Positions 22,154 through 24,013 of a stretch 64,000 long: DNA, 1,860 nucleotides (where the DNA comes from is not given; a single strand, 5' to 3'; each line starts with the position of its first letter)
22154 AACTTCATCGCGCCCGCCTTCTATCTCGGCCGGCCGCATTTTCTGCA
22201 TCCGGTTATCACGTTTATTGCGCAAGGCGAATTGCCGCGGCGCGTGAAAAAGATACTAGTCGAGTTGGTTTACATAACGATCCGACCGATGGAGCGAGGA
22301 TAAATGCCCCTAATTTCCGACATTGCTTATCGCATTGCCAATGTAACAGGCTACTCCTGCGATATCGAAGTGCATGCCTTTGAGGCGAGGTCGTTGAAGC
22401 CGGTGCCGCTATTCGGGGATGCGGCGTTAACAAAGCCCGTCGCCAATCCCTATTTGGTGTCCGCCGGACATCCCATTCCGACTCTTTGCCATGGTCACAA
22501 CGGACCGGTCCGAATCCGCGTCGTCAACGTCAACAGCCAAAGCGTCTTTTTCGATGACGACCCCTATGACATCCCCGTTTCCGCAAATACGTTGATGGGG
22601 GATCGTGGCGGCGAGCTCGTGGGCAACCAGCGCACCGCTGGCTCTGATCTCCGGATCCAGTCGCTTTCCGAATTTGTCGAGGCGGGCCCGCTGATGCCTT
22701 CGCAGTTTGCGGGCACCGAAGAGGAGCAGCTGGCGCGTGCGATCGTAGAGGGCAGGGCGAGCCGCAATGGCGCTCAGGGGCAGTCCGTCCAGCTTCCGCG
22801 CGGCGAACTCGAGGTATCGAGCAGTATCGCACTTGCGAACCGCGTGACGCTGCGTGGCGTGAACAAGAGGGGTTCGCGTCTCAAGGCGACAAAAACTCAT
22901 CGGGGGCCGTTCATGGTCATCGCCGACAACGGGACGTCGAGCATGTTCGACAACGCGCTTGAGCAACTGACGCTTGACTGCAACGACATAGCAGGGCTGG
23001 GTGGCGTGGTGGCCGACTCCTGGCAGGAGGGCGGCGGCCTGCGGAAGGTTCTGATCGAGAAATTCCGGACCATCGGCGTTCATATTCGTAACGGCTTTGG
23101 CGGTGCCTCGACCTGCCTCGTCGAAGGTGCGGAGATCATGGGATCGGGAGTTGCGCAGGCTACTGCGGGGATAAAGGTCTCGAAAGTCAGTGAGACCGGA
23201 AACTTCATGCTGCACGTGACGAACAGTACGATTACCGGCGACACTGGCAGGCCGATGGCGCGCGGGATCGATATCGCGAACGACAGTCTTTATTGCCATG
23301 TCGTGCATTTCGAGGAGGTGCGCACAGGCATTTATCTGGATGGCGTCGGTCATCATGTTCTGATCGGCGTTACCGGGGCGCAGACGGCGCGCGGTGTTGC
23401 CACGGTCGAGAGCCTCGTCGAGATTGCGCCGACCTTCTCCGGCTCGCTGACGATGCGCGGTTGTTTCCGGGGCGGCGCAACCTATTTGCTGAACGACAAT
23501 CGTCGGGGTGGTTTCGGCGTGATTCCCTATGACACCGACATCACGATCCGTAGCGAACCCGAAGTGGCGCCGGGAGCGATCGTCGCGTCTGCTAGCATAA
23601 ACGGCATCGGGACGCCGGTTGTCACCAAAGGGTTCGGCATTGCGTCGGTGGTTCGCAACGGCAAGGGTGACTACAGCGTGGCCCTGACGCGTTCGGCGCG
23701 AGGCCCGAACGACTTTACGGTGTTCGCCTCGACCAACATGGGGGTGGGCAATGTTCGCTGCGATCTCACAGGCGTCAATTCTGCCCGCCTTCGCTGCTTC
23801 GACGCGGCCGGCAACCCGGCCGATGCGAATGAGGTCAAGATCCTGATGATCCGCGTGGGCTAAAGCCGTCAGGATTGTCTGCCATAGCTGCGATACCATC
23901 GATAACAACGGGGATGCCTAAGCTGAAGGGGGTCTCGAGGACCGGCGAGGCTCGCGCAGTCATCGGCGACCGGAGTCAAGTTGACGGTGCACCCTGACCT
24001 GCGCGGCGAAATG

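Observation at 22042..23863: Orphan phage-tailspike-like depolymerase gene divergently paired with the capsule precursor operon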

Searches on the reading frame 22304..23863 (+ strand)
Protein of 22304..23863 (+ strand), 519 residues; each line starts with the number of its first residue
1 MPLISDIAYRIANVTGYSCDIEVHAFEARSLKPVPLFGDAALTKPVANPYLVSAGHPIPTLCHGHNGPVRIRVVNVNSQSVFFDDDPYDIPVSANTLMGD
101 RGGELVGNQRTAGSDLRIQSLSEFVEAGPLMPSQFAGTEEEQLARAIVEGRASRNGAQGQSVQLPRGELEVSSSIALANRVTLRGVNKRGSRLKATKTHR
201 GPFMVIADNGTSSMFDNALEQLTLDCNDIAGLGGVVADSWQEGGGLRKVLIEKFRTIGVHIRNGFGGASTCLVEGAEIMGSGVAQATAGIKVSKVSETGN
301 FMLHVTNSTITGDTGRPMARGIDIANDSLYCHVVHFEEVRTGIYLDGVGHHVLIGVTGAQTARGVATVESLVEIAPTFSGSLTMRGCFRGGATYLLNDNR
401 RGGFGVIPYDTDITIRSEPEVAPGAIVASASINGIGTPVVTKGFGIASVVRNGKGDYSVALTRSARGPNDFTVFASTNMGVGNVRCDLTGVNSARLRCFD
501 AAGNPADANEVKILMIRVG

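Call 3: search_protein_families(library=pfam, proteins=[window:22304-23863:+], max_evalue=0.01)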
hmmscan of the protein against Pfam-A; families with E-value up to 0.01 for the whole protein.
window:22304-23863:+ (519 aa): 1 family
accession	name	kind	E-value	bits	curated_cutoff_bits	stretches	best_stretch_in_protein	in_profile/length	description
PF12708.12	Pect-lyase_RHGA_epim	-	0.0026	18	27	0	143-345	21-192/213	Rhamnogalacturonase A/epimerase, pectate lyase-like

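Call 4: search_protein_families(library=phrogs, proteins=[window:22304-23863:+], max_evalue=1)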
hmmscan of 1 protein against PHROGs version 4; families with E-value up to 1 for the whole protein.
window:22304-23863:+ (519 aa): 1 family
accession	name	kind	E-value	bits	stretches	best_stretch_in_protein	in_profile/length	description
phrog_11355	-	tail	0.11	13.6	1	435-469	40-74/131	tail fiber protein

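Call 5: search_protein_families(library=ncbifam, proteins=[window:22304-23863:+], max_evalue=1)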
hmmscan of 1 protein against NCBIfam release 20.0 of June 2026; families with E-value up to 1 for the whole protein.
window:22304-23863:+ (519 aa): 0 families

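Call 6: search_solved_structures(query=window:22304-23863:+, max_evalue=10, show_alignments=2)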
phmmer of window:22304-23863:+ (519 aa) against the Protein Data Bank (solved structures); distinct sequences matched with E-value up to 10: 0.

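Call 8: find_homologous_proteins(query=window:22304-23863:+)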
Query window:22304-23863:+ (519 aa): 82 proteins with E <= 0.001 among 8000 candidates.
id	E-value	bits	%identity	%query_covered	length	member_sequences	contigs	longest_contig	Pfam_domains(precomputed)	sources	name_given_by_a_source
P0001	0.0e+0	1154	100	100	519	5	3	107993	-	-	-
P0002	1.5e-291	986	85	100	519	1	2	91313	-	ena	-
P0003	7.1e-279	944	82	100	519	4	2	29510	-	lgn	-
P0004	2.5e-179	615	56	100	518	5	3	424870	-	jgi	jgi:hypothetical protein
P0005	1.6e-176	606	55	100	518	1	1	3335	-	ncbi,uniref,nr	ncbi:MAG TPA: hypothetical protein VN047_18665 [Sphingopyxis sp.]|uniref:hypothetical protein n=1 Ta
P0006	5.9e-176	604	56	99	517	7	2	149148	-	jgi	-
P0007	9.2e-175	600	56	99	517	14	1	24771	-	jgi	jgi:hypothetical protein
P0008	5.6e-173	594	54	100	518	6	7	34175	-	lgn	-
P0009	7.7e-173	594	55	100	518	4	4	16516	-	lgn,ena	-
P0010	5.1e-171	588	56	97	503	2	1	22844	-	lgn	-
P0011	5.1e-171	588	54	100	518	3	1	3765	-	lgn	-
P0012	5.7e-169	581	54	100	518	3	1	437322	-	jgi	-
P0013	1.9e-166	573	54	97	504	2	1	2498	-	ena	-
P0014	3.9e-150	519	56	87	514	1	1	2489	-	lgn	-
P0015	2.9e-145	503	52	95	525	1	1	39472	-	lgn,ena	-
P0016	9.7e-145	501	61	81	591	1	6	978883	-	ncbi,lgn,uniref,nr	ncbi:hypothetical protein [Sphingopyxis sp. Geo48]|uniref:hypothetical protein n=1 Tax=Sphingopyxis 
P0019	6.1e-136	472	50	96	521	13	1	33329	PF12708.13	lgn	-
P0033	3.4e-125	437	54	81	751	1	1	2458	-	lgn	-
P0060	5.7e-97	344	46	74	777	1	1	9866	PF12708.13,PF03906.21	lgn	-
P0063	2.2e-92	329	48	70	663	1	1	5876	PF12708.13,PF27114.1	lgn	-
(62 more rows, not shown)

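Call 12: search_dna_similar(query=window:22304-23863:+, collection=phages, mode=protein, max_evalue=0.001, max_rows=30)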
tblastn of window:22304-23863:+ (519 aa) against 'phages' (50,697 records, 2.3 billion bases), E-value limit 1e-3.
Records with a match: 1; places in all: 1; records where one place covers at least 80% of the query: 0.
Best place of each record, by identity: <60% 1.
By first word of the organism name: Xanthomonas 1.
By host as written in the record: Xanthomonas campestris pv. campestris strain Ram 3-1 1.
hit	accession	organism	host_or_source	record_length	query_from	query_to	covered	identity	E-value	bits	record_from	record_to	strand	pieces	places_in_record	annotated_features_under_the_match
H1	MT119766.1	Xanthomonas phage PBR31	Xanthomonas campestris pv. campestris ...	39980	141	454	61%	26.0%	5e-16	87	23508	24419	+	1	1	tail spike protein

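Call 13: find_related_loci(query=window:22304-23863:+, collection=genome_contigs, flank=10000)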
Query window:22304-23863:+ (519 aa) in genome_contigs; peptide patterns used: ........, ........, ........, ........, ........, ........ (x = any residue, [..] = any of these).
77 stretches matched a pattern, but none encodes a relative of the query by tblastn (E <= 1e-3).

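Call 14: search_protein_representatives(protein=window:22304-23863:+)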
Query: 519 residues. Proteins with E-value up to 0.001 (for the whole library): 455; up to 1e-10: 215; up to 1e-30: 94. The best 150 are listed.
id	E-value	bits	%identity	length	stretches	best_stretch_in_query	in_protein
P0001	0.0e+00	1154.0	100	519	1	1-519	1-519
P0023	8.0e-134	463.6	57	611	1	97-516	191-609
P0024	1.9e-133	462.4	58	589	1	100-518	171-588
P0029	6.7e-130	450.7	56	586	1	101-519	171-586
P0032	2.1e-126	439.2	52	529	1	31-518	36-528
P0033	1.1e-125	436.8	54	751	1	94-517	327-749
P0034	1.4e-124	433.2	55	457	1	113-518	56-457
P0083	2.8e-118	412.4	52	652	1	96-517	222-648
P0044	5.6e-114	398.1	51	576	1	93-518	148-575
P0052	2.4e-109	382.9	50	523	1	96-517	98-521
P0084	3.5e-109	382.3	50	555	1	93-518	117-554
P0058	2.8e-100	353.0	47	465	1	101-512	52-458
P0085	8.0e-99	348.1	49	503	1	142-518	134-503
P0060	1.8e-97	343.7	47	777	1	142-517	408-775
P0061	2.0e-97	343.5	50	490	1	151-518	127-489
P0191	1.4e-19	86.8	45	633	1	2-126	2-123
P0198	9.2e-19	84.1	33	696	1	2-179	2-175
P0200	5.8e-18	81.4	47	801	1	2-107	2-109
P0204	2.3e-17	79.5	41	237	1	4-120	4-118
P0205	2.4e-17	79.4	45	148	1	2-120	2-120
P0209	4.4e-16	75.2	39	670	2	2-120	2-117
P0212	9.7e-16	74.1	41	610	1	2-114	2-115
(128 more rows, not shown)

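Call 15: find_encoding_contigs(protein=P0004, flank=10000, max_places=3)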
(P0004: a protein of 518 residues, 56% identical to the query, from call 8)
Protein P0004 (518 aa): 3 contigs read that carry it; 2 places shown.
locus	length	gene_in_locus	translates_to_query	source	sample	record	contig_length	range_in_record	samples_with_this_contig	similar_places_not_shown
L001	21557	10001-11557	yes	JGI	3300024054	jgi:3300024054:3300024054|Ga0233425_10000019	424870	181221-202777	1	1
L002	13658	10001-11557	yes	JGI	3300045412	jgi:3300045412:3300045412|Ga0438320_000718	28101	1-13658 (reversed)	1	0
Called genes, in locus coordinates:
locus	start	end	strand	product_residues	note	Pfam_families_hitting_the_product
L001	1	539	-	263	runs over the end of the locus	PF00977:His_biosynth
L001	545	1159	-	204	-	PF00117:GATase, PF01174:SNO (faint)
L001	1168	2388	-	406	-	-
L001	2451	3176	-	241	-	PF02348:CTP_transf_3, PF12804:NTP_transf_3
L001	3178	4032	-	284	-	PF00248:Aldo_ket_red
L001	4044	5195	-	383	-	PF01041:DegT_DnrJ_EryC1, PF00155:Aminotran_1_2 (weak)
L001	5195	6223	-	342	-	PF01370:Epimerase, PF02719:Polysacc_synt_2, PF04321:RmlD_sub_bind, PF08659:KR (faint), PF01073:3Beta_HSD, PF07993:NAD_binding_4 (faint), PF13460:NAD_binding_10, PF16363:GDP_Man_Dehyd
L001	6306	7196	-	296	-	PF01370:Epimerase (weak), PF04321:RmlD_sub_bind (weak)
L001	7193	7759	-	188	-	PF02397:Bac_transf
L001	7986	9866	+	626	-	-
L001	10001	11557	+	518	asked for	-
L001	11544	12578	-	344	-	PF01073:3Beta_HSD, PF01370:Epimerase, PF02719:Polysacc_synt_2, PF04321:RmlD_sub_bind, PF07993:NAD_binding_4 (faint), PF16363:GDP_Man_Dehyd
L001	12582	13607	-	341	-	PF01073:3Beta_HSD, PF01370:Epimerase, PF02719:Polysacc_synt_2, PF04321:RmlD_sub_bind, PF05368:NmrA (weak), PF07993:NAD_binding_4 (faint), PF13460:NAD_binding_10, PF16363:GDP_Man_Dehyd, +1 more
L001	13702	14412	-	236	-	PF01638:HxlR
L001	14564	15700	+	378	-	PF02771:Acyl-CoA_dh_N, PF02770:Acyl-CoA_dh_M, PF00441:Acyl-CoA_dh_1 (faint), PF08028:Acyl-CoA_dh_2 (weak)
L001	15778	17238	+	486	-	PF02696:SelO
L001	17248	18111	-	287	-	PF00483:NTP_transferase, PF12804:NTP_transf_3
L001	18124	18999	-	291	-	PF01370:Epimerase, PF04321:RmlD_sub_bind, PF16363:GDP_Man_Dehyd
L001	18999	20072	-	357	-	PF00106:adh_short (faint), PF01073:3Beta_HSD, PF01370:Epimerase, PF02719:Polysacc_synt_2, PF04321:RmlD_sub_bind, PF07993:NAD_binding_4, PF16363:GDP_Man_Dehyd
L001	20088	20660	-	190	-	PF00908:dTDP_sugar_isom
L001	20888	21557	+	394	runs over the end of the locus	PF03721:UDPG_MGDP_dh_N, PF00984:UDPG_MGDP_dh, PF03720:UDPG_MGDP_dh_C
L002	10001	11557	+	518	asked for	-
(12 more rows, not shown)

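Call 22: search_protein_families(library=pfam, proteins=[P0191, P0198, P0200, P0209, P0212, P0204, P0205, P0060, P0063, P0033], max_evalue=0.01)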
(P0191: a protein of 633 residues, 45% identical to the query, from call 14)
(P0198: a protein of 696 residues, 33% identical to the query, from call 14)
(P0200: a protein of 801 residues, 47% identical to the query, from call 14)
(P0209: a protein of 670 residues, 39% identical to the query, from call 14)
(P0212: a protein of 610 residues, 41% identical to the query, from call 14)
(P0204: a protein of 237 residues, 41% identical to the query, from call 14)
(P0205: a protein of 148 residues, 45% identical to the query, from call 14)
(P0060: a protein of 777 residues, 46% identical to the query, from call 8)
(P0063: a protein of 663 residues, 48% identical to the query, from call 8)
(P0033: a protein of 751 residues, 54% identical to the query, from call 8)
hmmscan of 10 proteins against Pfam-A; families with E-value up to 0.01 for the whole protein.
P0191 (633 aa): 1 family
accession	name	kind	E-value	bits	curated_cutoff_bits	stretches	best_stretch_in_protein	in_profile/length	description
PF13229.12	Beta_helix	-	0.00011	22.3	25.9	1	293-436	15-132/158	Right handed beta helix region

P0198 (696 aa): 1 family
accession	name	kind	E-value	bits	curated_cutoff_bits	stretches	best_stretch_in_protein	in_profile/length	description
PF12708.12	Pect-lyase_RHGA_epim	-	5.2e-08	33.4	27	1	125-186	1-63/213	Rhamnogalacturonase A/epimerase, pectate lyase-like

P0200 (801 aa): 1 family
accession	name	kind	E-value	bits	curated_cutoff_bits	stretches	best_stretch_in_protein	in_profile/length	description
PF13229.12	Beta_helix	-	0.0077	16.3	25.9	1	408-503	28-115/158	Right handed beta helix region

P0209 (670 aa): 2 families
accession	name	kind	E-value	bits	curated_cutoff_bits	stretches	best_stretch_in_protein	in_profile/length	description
PF13229.12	Beta_helix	-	1.2e-09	38.4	25.9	1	292-389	57-141/158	Right handed beta helix region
PF05048.19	NosD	-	0.0089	15.9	23.6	1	291-436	48-169/212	Periplasmic copper-binding protein (NosD)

P0212 (610 aa): 1 family
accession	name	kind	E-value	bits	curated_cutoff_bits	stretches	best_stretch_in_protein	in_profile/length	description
PF09356.15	Phage_BR0599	-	0.00013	22.7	22.9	1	376-422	3-48/80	Phage conserved hypothetical protein BR0599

P0204 (237 aa): 0 families

P0205 (148 aa): 0 families

P0060 (777 aa): 2 families
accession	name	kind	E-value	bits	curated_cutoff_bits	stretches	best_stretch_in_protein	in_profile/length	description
PF03906.20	Phage_T7_tail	-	1.2e-43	148.9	25.2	1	2-145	5-152/157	Phage T7 tail fibre protein, N-terminal domain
PF12708.12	Pect-lyase_RHGA_epim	-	2.3e-11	44.3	27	1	390-611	2-192/213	Rhamnogalacturonase A/epimerase, pectate lyase-like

P0063 (663 aa): 1 family
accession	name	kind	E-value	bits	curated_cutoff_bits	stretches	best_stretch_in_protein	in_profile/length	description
PF12708.12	Pect-lyase_RHGA_epim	-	7e-10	39.5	27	1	274-491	3-212/213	Rhamnogalacturonase A/epimerase, pectate lyase-like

P0033 (751 aa): 1 family
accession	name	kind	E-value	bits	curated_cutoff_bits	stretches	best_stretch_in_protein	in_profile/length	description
PF12708.12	Pect-lyase_RHGA_epim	-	0.0012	19.1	27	1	370-586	11-199/213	Rhamnogalacturonase A/epimerase, pectate lyase-like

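Call 23: find_encoding_contigs(protein=P0200, flank=10000, max_places=3)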
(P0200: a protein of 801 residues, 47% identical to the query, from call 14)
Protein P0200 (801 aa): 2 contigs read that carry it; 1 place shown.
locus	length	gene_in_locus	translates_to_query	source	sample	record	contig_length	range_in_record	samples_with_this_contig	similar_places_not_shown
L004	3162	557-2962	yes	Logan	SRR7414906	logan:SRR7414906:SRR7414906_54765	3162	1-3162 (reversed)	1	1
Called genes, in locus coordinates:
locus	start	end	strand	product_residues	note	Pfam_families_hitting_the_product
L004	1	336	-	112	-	?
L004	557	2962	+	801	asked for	-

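Call 24: find_encoding_contigs(protein=P0198, flank=10000, max_places=3)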
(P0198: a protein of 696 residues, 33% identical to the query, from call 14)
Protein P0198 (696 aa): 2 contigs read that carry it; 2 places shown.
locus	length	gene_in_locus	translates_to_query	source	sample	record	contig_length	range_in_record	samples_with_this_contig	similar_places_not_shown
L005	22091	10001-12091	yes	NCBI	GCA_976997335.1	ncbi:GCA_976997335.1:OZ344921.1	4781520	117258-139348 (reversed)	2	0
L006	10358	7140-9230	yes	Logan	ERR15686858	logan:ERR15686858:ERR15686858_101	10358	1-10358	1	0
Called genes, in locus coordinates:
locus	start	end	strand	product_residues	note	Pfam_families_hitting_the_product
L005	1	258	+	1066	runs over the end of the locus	PF00873:ACR_tran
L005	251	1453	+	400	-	PF25917:BSH_RND, PF25919:BSH_CusB, PF25973:BSH_CzcB (weak), PF25954:Beta-barrel_RND_2, PF25967:RND-MFP_C (weak), PF25989:YknX_C (weak)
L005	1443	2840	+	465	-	PF02321:OEP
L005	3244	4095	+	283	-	PF12844:HTH_19 (weak), PF13560:HTH_31, PF13413:HTH_25, PF13464:RodZ_C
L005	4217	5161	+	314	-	PF16331:TolA_bind_tri (weak), PF13174:TPR_6 (faint)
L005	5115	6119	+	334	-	PF01171:ATP_bind_3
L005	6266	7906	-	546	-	PF00239:Resolvase, PF07508:Recombinase, PF13408:Zn_ribbon_recom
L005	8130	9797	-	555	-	PF00239:Resolvase, PF07508:Recombinase, PF13408:Zn_ribbon_recom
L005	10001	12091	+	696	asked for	PF12708:Pect-lyase_RHGA_epim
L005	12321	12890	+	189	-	-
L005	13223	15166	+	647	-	PF06480:FtsH_ext, PF06068:TIP49 (faint), PF00004:AAA, PF07728:AAA_5 (faint), PF17862:AAA_lid_3, PF01434:Peptidase_M41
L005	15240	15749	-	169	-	PF04542:Sigma70_r2, PF08281:Sigma70_r4_2, PF04545:Sigma70_r4 (weak)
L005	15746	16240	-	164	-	-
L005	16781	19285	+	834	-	PF07660:STN (faint), PF07715:Plug, PF00593:TonB_dep_Rec_b-barrel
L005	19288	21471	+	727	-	PF00326:Peptidase_S9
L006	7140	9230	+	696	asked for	PF12708:Pect-lyase_RHGA_epim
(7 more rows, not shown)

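Call 25: find_encoding_contigs(protein=P0212, flank=10000, max_places=3)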
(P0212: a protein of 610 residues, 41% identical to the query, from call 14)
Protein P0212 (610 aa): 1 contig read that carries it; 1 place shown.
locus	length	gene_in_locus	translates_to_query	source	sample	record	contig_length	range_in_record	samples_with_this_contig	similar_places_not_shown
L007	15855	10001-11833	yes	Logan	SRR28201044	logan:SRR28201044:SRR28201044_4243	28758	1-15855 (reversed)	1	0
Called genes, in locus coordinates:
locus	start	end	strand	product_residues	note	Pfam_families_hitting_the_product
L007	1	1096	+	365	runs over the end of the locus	PF03743:TrbI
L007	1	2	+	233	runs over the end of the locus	PF03524:CagX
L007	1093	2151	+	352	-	PF13191:AAA_16 (faint), PF00437:T2SSE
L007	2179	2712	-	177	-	-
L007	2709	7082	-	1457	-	PF05593:RHS_repeat (faint), PF25023:TEN_YD-shell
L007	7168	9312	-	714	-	PF03160:Calx-beta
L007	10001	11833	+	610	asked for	-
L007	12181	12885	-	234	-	-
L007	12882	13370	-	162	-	PF04542:Sigma70_r2, PF22029:PhyR_sigma2, PF08281:Sigma70_r4_2, PF04545:Sigma70_r4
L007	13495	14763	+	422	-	PF00082:Peptidase_S8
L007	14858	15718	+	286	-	-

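Call 26: find_encoding_contigs(protein=P0209, flank=10000, max_places=3)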
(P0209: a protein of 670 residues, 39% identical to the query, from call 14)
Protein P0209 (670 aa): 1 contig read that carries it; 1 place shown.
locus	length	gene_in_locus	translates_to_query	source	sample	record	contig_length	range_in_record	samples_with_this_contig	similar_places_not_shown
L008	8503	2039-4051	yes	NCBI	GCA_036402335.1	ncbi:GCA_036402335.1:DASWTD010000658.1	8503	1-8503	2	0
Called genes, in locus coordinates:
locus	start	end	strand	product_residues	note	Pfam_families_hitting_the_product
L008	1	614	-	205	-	PF03330:DPBB_1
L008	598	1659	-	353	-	PF13406:SLT_2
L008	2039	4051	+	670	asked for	PF13229:Beta_helix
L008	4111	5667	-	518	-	PF00501:AMP-binding, PF13193:AMP-binding_C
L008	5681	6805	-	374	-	PF03435:Sacchrp_dh_NADP, PF05368:NmrA (faint), PF19362:DUF5938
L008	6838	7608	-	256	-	PF00106:adh_short, PF08659:KR, PF13561:adh_short_C2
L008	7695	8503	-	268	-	PF00593:TonB_dep_Rec_b-barrel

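Call 27: find_encoding_contigs(protein=P0191, flank=10000, max_places=3)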
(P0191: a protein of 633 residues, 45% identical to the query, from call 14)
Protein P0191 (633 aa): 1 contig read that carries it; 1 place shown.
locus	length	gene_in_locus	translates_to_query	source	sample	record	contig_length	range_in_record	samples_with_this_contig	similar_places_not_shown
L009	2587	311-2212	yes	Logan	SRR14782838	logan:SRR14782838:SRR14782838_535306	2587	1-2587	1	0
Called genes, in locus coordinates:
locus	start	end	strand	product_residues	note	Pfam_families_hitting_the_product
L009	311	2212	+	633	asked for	PF27114:Phage_tail_beta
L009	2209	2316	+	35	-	-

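Call 31: find_encoding_contigs(protein=P0012, flank=10000, max_places=2)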
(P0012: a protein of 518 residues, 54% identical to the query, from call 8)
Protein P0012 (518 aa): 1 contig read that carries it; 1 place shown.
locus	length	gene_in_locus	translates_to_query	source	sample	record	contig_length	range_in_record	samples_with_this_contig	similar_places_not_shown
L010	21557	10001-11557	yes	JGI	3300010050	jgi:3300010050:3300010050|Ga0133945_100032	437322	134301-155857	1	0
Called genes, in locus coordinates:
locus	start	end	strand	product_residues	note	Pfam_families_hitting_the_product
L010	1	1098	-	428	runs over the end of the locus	PF00202:Aminotran_3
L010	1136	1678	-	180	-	PF13302:Acetyltransf_3, PF00583:Acetyltransf_1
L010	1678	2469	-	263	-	PF00977:His_biosynth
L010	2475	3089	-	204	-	PF00117:GATase, PF01174:SNO (faint)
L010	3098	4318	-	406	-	-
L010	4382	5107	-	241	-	PF02348:CTP_transf_3, PF12804:NTP_transf_3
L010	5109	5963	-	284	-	PF00248:Aldo_ket_red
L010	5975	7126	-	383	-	PF01041:DegT_DnrJ_EryC1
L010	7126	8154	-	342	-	PF01370:Epimerase, PF02719:Polysacc_synt_2, PF04321:RmlD_sub_bind, PF01073:3Beta_HSD, PF07993:NAD_binding_4 (faint), PF13460:NAD_binding_10, PF16363:GDP_Man_Dehyd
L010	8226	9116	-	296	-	PF01073:3Beta_HSD (faint), PF01370:Epimerase, PF04321:RmlD_sub_bind, PF07993:NAD_binding_4 (faint), PF13460:NAD_binding_10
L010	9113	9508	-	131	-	PF02397:Bac_transf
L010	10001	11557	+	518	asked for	-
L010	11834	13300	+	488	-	PF02696:SelO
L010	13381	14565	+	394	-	PF03721:UDPG_MGDP_dh_N, PF00984:UDPG_MGDP_dh, PF03720:UDPG_MGDP_dh_C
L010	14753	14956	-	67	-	-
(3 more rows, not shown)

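Call 32: find_encoding_contigs(protein=P0006, flank=10000, max_places=2)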
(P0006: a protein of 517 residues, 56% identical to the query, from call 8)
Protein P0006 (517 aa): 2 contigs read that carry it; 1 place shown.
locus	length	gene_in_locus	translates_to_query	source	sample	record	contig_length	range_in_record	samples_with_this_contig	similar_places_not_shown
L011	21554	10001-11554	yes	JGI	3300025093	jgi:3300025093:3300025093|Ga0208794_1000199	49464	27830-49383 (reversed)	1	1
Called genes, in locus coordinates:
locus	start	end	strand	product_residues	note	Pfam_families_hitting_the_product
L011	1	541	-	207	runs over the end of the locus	?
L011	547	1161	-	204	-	PF00117:GATase, PF01174:SNO (faint)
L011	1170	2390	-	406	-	-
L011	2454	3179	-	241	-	PF02348:CTP_transf_3, PF12804:NTP_transf_3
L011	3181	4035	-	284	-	PF00248:Aldo_ket_red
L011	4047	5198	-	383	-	PF01041:DegT_DnrJ_EryC1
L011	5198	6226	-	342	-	PF01370:Epimerase, PF02719:Polysacc_synt_2, PF04321:RmlD_sub_bind, PF08659:KR (faint), PF01073:3Beta_HSD, PF07993:NAD_binding_4 (faint), PF13460:NAD_binding_10, PF16363:GDP_Man_Dehyd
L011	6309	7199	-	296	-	PF01370:Epimerase, PF04321:RmlD_sub_bind, PF13460:NAD_binding_10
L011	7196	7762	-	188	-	PF02397:Bac_transf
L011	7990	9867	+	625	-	-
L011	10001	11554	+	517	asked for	-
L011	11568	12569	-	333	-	PF01073:3Beta_HSD, PF01370:Epimerase, PF02719:Polysacc_synt_2, PF04321:RmlD_sub_bind, PF07993:NAD_binding_4 (weak), PF08659:KR, PF13460:NAD_binding_10 (faint), PF16363:GDP_Man_Dehyd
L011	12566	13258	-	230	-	PF01370:Epimerase, PF16363:GDP_Man_Dehyd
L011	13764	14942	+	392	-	PF03721:UDPG_MGDP_dh_N, PF00984:UDPG_MGDP_dh, PF03720:UDPG_MGDP_dh_C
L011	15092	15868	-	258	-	PF02463:SMC_N, PF13476:AAA_23 (weak), PF13555:AAA_29 (faint), PF00005:ABC_tran, PF13304:AAA_21 (weak)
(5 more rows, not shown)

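Call 33: find_encoding_contigs(protein=P0016, flank=10000, max_places=2)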
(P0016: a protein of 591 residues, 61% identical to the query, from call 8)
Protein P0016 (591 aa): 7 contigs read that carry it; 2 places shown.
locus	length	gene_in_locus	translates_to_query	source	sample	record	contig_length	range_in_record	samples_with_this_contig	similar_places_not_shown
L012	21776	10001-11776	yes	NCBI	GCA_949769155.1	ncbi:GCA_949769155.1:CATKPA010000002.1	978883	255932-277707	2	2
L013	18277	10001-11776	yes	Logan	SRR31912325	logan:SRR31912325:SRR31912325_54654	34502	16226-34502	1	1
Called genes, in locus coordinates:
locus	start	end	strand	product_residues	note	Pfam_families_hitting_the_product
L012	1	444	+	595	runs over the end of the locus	-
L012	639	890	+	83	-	-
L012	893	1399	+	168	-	-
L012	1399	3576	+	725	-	PF01464:SLT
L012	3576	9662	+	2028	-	PF18834:LPD22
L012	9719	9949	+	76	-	-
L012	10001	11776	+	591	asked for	-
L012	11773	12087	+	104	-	-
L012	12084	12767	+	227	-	-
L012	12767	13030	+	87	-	-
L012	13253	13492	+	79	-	-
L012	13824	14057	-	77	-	-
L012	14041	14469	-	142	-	-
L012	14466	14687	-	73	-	-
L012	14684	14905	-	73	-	-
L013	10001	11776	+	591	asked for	-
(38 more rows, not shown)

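Call 38: predict_structure(alignment_id=A1)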
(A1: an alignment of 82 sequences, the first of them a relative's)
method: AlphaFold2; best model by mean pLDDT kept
length: 519 residues; sequences in the alignment: 82
mean_pLDDT: 89.8   pTM: 0.77
mean pLDDT of the five models: 89.8, 89.7, 88.8, 88.5, 86.8
residues with pLDDT >= 90: 333; 70-90: 150; 50-70: 35; < 50: 1
segments of 3 or more residues with pLDDT < 50: none
pLDDT, mean of each block of 10 residues (from residue 1): 58 68 88 89 91 84 84 84 66 70 76 79 84 95 96 88 97 97 97 98 95 93 98 94 94 98 80 98 97 92 97 95 97 97 97 95 78 97 97 96 93 87 88 87 87 95 90 92 93 95 93 93
secondary structure, 60 per line:
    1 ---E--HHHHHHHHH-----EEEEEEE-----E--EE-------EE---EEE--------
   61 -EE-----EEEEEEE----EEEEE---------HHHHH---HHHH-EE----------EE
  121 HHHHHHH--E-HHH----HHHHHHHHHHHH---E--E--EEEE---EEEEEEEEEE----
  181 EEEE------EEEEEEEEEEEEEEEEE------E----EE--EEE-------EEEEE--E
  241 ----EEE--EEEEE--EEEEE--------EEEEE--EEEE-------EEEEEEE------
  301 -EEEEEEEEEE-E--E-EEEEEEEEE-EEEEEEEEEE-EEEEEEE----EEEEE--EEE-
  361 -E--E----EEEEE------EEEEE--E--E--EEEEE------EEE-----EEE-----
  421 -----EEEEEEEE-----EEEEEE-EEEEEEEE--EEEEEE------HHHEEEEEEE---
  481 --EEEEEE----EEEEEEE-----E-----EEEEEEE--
elements in order: H7-15 E21-27 E50-52 E69-75 E80-84 H94-98 H102-105 H121-127 H139-150 E160-163 E167-176 E181-184 E191-207 E223-225 E233-237 E245-247 E250-254 E257-261 E270-274 E277-280 E288-294 E302-311 E318-326 E328-337 E339-345 E350-354 E357-359 E370-374 E381-385 E394-398 E405-407 E413-415 E426-433 E439-444 E446-453 E456-461 E471-477 E483-488 E493-499 E511-517
